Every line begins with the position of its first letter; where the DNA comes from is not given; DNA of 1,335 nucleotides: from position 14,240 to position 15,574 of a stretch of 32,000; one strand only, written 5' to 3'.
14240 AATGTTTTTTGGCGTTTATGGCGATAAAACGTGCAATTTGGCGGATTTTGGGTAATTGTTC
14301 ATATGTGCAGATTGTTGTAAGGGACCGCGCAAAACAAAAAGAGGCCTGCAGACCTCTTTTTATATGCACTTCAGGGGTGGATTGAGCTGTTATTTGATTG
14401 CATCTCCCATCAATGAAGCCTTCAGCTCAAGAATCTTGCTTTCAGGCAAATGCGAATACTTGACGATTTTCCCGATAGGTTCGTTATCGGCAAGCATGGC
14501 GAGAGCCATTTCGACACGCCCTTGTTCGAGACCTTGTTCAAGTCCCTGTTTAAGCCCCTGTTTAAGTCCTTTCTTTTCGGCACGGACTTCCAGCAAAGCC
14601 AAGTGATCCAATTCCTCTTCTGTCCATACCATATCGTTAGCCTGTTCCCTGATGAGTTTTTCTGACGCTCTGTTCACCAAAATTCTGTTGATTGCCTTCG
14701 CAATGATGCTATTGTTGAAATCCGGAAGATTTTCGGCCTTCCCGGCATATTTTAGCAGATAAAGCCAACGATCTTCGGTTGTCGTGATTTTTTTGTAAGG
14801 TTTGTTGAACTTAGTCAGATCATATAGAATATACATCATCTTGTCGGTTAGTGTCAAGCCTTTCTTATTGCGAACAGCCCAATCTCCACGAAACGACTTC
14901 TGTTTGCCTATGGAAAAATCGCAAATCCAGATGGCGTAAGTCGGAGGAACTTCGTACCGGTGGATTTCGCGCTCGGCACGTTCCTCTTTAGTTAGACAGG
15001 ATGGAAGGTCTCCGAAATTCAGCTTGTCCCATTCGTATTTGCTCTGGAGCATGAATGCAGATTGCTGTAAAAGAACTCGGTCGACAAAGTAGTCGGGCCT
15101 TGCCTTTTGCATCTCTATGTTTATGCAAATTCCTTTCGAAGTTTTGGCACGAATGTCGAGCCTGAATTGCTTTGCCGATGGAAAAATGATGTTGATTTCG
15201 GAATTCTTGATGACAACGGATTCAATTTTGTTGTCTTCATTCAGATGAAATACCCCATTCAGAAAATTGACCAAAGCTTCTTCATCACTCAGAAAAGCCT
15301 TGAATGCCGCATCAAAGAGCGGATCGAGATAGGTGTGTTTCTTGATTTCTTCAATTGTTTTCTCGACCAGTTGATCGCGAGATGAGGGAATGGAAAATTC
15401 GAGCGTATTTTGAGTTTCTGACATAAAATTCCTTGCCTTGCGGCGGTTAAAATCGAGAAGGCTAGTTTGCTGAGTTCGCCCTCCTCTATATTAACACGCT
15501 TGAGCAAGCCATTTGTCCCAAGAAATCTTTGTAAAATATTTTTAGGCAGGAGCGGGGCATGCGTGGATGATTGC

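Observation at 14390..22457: Rpn-type nuclease genes paired with a mosaic array of four FGE/C-type-lectin-fold surface proteins: candidate recombination-driven surface-variation cassette system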

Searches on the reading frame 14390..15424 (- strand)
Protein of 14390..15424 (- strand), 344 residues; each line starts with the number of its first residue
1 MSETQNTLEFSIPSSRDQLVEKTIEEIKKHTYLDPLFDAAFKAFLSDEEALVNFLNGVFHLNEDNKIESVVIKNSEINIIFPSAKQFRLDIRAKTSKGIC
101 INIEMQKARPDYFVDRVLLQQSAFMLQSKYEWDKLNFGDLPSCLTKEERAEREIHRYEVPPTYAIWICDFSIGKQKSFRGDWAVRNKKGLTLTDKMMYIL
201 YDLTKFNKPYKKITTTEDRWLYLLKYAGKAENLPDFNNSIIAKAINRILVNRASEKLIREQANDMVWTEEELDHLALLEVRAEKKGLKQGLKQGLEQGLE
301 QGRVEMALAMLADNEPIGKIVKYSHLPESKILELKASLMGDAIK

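Call 3: search_protein_families(library=pfam, proteins=[window:14390-15424:-], max_evalue=0.01)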
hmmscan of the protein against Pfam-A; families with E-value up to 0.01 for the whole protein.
window:14390-15424:- (344 aa): 2 families
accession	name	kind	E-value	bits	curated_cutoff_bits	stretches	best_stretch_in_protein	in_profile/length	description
PF12784.13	PDDEXK_2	-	8.9e-25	88.2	27.4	2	35-120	1-88/229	PD-(D/E)XK nuclease family transposase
PF03850.20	Tfb4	-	0.0046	17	27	1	49-129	29-106/273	Transcription factor Tfb4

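Call 4: search_protein_families(library=ncbifam, proteins=[window:14390-15424:-], max_evalue=0.01)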
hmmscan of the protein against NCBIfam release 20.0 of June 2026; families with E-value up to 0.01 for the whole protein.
window:14390-15424:- (344 aa): 4 families
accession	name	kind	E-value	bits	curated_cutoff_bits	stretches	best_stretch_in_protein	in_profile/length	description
TIGR01784.1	T_den_put_tspse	subfamily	4.5e-23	82.4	52.1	1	37-333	2-272/273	Rpn family recombination-promoting nuclease/putative transposase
NF004267.1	PRK05687.1-3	equivalog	5e-06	25.8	293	1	233-305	26-98/266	flagellar assembly protein FliH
NF004266.1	PRK05687.1-1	equivalog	0.0023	17.4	260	1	249-303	20-74/230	flagellar assembly protein FliH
NF004270.2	PRK05687.2-1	equivalog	0.0084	15.7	180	0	282-306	66-90/223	flagellar assembly protein FliH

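Call 26: find_homologous_proteins(query=window:14390-15424:-, max_evalue=1e-20)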
Query window:14390-15424:- (344 aa): 186 proteins with E <= 1e-20 among 3567 candidates; the best 120 are listed.
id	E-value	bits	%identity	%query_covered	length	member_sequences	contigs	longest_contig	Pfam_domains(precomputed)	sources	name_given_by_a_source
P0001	4.7e-210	714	93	100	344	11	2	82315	PF12784.14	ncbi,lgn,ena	-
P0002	1.2e-190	651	85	100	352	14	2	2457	PF12784.14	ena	-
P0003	4.6e-183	626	76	100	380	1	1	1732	PF12784.14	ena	-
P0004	5.0e-182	622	76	100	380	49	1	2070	PF12784.14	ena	-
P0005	1.6e-179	614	78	100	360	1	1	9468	PF12784.14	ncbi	-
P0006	1.2e-176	605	81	100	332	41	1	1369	PF12784.14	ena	-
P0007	7.4e-176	602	78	100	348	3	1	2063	PF12784.14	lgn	-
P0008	4.0e-174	596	77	100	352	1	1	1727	PF12784.14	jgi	-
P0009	1.3e-164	565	83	87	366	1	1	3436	PF12784.14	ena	-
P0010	3.1e-162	557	74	98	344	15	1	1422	PF12784.14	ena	-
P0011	2.6e-161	554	79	89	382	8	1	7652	PF12784.14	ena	-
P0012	5.9e-153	527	69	97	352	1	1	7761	PF12784.14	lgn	-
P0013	3.9e-152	524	69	98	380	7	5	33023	PF12784.14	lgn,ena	-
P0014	2.7e-150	518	69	98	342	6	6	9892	PF12784.14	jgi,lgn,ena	jgi:hypothetical protein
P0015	3.6e-150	518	69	94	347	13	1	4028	PF12784.14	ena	-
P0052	2.3e-125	436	63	100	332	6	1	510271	PF12784.14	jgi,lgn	jgi:predicted transposase/invertase (TIGR01784 family)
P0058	2.8e-122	426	61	94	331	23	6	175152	PF12784.14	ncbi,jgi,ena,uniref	ncbi:PD-(D/E)XK nuclease family transposase [Fibrobacter sp.]|jgi:predicted transposase/invertase (T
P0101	4.0e-114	399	54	94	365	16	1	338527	PF12784.14,PF27070.1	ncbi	ncbi:Rpn family recombination-promoting nuclease/putative transposase [Fibrobacter sp.]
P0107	4.1e-113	396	55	98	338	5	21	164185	PF12784.14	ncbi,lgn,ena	-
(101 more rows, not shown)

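Call 27: find_encoding_contigs(protein=P0001, flank=8000, max_places=2)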
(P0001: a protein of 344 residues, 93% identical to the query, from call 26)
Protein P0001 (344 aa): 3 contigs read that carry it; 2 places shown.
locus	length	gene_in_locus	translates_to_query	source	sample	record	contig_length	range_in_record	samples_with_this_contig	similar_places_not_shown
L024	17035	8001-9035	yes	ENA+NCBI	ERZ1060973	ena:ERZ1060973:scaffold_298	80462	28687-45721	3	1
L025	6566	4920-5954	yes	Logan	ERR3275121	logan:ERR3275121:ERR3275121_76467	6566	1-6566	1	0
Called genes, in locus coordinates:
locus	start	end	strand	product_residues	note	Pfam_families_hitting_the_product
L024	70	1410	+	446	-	PF00196:GerE, PF08281:Sigma70_r4_2 (weak), PF07719:TPR_2 (faint), PF14559:TPR_19 (faint)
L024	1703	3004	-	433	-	PF01523:PmbA_TldD_1st, PF19290:PmbA_TldD_2nd (weak), PF19289:PmbA_TldD_3rd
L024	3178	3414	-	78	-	-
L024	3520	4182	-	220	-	-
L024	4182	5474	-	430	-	PF02463:SMC_N (weak), PF13175:AAA_15, PF13304:AAA_21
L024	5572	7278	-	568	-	PF16822:ALGX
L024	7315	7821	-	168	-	-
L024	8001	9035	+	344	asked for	PF12784:PDDEXK_2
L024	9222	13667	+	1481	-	PF01869:BcrAD_BadFG, PF09989:DUF2229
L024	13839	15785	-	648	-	-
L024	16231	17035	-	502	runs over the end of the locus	PF01270:Glyco_hydro_8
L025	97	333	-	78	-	-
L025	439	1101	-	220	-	-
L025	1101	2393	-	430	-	PF02463:SMC_N (weak), PF13175:AAA_15, PF13304:AAA_21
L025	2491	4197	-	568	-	PF16822:ALGX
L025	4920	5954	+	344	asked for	PF12784:PDDEXK_2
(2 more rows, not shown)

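Call 28: find_encoding_contigs(protein=P0013, flank=8000, max_places=3)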
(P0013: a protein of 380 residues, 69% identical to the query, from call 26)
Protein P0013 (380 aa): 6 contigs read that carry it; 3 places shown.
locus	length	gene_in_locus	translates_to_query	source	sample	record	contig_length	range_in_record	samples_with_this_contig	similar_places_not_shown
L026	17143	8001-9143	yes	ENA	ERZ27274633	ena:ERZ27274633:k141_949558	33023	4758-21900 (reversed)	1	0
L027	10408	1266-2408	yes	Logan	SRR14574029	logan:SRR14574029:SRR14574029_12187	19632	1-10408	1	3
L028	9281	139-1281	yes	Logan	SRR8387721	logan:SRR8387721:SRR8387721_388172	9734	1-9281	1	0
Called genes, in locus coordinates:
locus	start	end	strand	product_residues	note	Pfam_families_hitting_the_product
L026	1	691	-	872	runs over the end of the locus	PF00270:DEAD, PF04851:ResIII (weak), PF22527:DEXQc_Suv3, PF12029:DUF3516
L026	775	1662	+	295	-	PF00483:NTP_transferase, PF12804:NTP_transf_3 (weak)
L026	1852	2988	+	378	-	PF01073:3Beta_HSD, PF01370:Epimerase, PF02719:Polysacc_synt_2, PF04321:RmlD_sub_bind (weak), PF16363:GDP_Man_Dehyd, PF07993:NAD_binding_4, PF16363:GDP_Man_Dehyd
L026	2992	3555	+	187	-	PF00908:dTDP_sugar_isom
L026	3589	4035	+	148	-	PF01451:LMWPc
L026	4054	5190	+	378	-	PF02563:Poly_export, PF10531:SLBB, PF22461:SLBB_2, PF10531:SLBB (weak), PF22461:SLBB_2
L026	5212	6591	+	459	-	PF00483:NTP_transferase, PF12804:NTP_transf_3 (weak), PF22640:ManC_GMP_beta-helix, PF01050:MannoseP_isomer, PF07883:Cupin_2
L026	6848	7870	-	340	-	PF02912:Phe_tRNA-synt_N, PF01409:tRNA-synt_2d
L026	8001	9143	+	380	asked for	PF12784:PDDEXK_2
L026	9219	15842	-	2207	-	-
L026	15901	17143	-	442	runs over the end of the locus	-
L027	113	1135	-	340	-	PF02912:Phe_tRNA-synt_N, PF01409:tRNA-synt_2d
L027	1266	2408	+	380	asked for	PF12784:PDDEXK_2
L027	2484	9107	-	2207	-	-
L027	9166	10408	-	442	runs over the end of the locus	-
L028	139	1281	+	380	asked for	PF12784:PDDEXK_2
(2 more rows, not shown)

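Call 29: find_encoding_contigs(protein=P0052, flank=8000, max_places=2)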
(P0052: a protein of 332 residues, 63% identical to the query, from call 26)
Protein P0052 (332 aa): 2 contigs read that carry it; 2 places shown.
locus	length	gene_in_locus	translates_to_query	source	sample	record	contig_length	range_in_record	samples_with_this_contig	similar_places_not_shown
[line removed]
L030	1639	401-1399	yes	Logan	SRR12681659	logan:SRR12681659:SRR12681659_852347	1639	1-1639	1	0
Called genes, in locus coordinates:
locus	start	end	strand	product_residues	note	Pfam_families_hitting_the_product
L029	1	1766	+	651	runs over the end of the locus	PF00662:Proton_antipo_N, PF00361:Proton_antipo_M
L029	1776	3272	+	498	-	PF00361:Proton_antipo_M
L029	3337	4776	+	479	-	PF00361:Proton_antipo_M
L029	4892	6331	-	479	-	PF03781:FGE-sulfatase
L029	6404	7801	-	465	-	PF03781:FGE-sulfatase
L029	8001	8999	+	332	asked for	PF12784:PDDEXK_2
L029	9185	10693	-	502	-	PF03781:FGE-sulfatase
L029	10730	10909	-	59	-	PF02604:PhdYeFM_antitox (weak)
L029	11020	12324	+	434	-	PF13742:tRNA_anti_2, PF02601:Exonuc_VII_L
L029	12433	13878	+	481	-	PF00990:GGDEF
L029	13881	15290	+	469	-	PF01590:GAF (weak), PF00990:GGDEF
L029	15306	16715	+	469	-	PF00990:GGDEF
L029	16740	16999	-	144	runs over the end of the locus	PF13588:HSDR_N_2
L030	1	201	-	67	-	?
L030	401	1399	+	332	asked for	PF12784:PDDEXK_2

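Call 30: find_encoding_contigs(protein=P0058, flank=8000, max_places=4)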
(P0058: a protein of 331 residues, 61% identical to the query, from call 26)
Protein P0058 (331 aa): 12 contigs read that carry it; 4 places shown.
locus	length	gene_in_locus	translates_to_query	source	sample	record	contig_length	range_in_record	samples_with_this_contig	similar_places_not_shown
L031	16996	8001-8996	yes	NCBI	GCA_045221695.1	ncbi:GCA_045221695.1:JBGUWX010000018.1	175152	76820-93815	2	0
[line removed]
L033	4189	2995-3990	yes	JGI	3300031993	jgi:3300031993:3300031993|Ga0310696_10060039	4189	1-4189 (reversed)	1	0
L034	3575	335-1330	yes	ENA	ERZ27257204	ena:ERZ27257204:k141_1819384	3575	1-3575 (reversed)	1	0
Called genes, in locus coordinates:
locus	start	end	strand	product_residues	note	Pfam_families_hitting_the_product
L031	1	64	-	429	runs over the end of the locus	PF03447:NAD_binding_3, PF00742:Homoserine_dh, PF01842:ACT, PF22629:ACT_AHAS_ss (weak)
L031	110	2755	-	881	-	PF03781:FGE-sulfatase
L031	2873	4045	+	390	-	PF02397:Bac_transf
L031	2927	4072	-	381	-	-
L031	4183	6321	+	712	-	-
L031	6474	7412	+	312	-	PF12784:PDDEXK_2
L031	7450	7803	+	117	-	-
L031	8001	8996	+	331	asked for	PF12784:PDDEXK_2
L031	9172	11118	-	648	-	-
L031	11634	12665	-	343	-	PF01210:NAD_Gly3P_dh_N, PF07479:NAD_Gly3P_dh_C, PF20618:GPD_NAD_C_bact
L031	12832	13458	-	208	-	PF02660:G3P_acyltransf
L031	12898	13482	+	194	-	-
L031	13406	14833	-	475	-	PF00025:Arf (faint), PF01926:MMR_HSR1, PF02421:FeoB_N, PF04548:AIG1, PF02421:FeoB_N, PF01926:MMR_HSR1, PF00009:GTP_EFTU, PF14714:KH_dom-like, +4 more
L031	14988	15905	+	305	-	PF08501:Shikimate_dh_N, PF01488:Shikimate_DH (faint), PF03435:Sacchrp_dh_NADP (faint)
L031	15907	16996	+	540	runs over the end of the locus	PF01202:SKI, PF01761:DHQ_synthase, PF24621:DHQS_C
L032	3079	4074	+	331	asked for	PF12784:PDDEXK_2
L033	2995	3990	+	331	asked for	PF12784:PDDEXK_2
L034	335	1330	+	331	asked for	PF12784:PDDEXK_2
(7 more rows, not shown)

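Call 31: find_encoding_contigs(protein=P0101, flank=8000, max_places=2)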
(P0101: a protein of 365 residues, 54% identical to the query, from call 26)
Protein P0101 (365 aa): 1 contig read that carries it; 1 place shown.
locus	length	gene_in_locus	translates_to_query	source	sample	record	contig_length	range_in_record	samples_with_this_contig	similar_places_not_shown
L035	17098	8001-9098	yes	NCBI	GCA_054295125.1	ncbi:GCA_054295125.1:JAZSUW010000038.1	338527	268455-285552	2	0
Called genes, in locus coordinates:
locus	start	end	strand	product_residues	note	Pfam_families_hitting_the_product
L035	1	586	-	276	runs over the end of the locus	PF00005:ABC_tran, PF13304:AAA_21 (faint), PF08352:oligo_HPY (weak)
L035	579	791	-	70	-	PF02609:Exonuc_VII_S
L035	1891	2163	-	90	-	PF09827:CRISPR_Cas2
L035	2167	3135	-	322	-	PF01867:Cas_Cas1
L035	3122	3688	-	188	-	PF01930:Cas_Cas4 (weak)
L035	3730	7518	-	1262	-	PF18501:REC1, PF21918:cas_Cpf1_2nd, PF22222:Cpf1_PI-like, PF18516:RuvC_1, PF18510:NUC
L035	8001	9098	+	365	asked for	PF12784:PDDEXK_2, PF27070:HTH_Rpn_C (weak)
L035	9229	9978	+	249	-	-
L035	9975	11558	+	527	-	-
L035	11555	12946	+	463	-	-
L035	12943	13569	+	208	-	-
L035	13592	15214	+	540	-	PF08308:PEGA (faint)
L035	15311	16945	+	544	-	-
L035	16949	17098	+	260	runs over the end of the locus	PF09335:VTT_dom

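Call 32: find_encoding_contigs(protein=P0107, flank=8000, max_places=6)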
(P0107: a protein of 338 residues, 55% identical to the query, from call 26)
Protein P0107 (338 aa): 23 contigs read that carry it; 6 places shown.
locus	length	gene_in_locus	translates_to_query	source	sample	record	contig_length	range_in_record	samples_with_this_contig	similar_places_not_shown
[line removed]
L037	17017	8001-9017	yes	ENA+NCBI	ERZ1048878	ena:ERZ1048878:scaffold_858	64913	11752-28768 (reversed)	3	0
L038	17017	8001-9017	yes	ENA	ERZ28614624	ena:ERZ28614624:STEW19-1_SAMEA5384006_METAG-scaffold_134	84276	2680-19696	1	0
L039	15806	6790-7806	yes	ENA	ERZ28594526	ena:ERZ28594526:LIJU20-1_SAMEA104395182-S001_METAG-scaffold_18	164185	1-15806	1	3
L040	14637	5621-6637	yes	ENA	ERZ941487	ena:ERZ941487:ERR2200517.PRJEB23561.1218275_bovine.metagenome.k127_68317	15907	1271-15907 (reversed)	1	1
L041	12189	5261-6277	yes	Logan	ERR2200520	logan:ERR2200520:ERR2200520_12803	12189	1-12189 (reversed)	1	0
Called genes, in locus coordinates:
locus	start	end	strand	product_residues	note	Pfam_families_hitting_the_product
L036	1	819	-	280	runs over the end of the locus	-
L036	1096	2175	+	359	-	PF00133:tRNA-synt_1, PF09334:tRNA-synt_1g (faint), PF08264:Anticodon_1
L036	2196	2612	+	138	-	PF08264:Anticodon_1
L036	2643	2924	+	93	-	PF10458:Val_tRNA-synt_C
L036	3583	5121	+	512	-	-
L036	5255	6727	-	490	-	PF13537:GATase_7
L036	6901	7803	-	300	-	-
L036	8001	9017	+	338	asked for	PF12784:PDDEXK_2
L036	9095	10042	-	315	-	-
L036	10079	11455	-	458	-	-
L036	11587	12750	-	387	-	PF20706:GT4-conflict (faint), PF00534:Glycos_transf_1, PF13692:Glyco_trans_1_4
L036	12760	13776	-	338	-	-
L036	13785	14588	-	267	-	PF05704:Caps_synth, PF12919:TcdA_TcdB (faint), PF04488:Gly_transf_sug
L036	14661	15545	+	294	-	PF00535:Glycos_transf_2, PF10111:Glyco_tranf_2_2, PF13641:Glyco_tranf_2_3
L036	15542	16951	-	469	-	PF01943:Polysacc_synt, PF01554:MatE (weak)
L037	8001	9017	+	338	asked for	PF12784:PDDEXK_2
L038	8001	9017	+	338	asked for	PF12784:PDDEXK_2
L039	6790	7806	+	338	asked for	PF12784:PDDEXK_2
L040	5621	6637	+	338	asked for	PF12784:PDDEXK_2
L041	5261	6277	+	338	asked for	PF12784:PDDEXK_2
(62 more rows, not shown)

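Call 60: search_protein_families(library=padloc, proteins=[window:14390-15424:-], max_evalue=0.01)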
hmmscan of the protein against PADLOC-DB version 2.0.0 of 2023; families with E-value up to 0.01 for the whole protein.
window:14390-15424:- (344 aa): 1 family
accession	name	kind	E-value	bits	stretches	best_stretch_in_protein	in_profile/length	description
PDLC01084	C3a178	-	0.00082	17.8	1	254-306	22-79/90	putative invertase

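Call 64: search_solved_structures(query=window:14390-15424:-, max_evalue=1, show_alignments=2)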
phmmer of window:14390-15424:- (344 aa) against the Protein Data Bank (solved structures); distinct sequences matched with E-value up to 1: 1.
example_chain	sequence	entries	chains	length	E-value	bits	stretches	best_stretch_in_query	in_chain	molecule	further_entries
4gfc_A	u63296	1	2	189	0.15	14.4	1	67-120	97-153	Spindle assembly abnormal protein 6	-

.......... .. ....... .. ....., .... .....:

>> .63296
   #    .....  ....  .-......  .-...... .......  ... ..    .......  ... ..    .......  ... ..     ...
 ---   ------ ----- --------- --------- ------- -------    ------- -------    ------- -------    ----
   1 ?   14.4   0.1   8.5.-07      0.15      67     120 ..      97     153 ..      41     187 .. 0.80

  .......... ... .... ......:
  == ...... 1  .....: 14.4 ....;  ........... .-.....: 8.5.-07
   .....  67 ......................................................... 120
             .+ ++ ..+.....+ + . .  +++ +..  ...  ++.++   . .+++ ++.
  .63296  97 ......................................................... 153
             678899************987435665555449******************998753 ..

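Call 82: search_protein_families(library=pfam, proteins=[L024:4182-5474:-, L024:3520-4182:-], max_evalue=0.001)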
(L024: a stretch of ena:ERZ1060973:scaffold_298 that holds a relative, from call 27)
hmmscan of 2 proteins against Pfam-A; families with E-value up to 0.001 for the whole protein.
L024:4182-5474:- (430 aa): 3 families
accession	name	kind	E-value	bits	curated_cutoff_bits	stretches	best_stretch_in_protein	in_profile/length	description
PF13175.12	AAA_15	-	6.1e-22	79.2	32.1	1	2-367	5-373/374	AAA ATPase domain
PF13304.12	AAA_21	-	8.7e-19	69.1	27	1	21-368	1-303/304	AAA domain, putative AbiEii toxin, Type IV TA system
PF02463.25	SMC_N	-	1.2e-05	25.3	40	1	3-382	5-216/220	RecF/RecN/SMC N terminal domain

L024:3520-4182:- (220 aa): 0 families
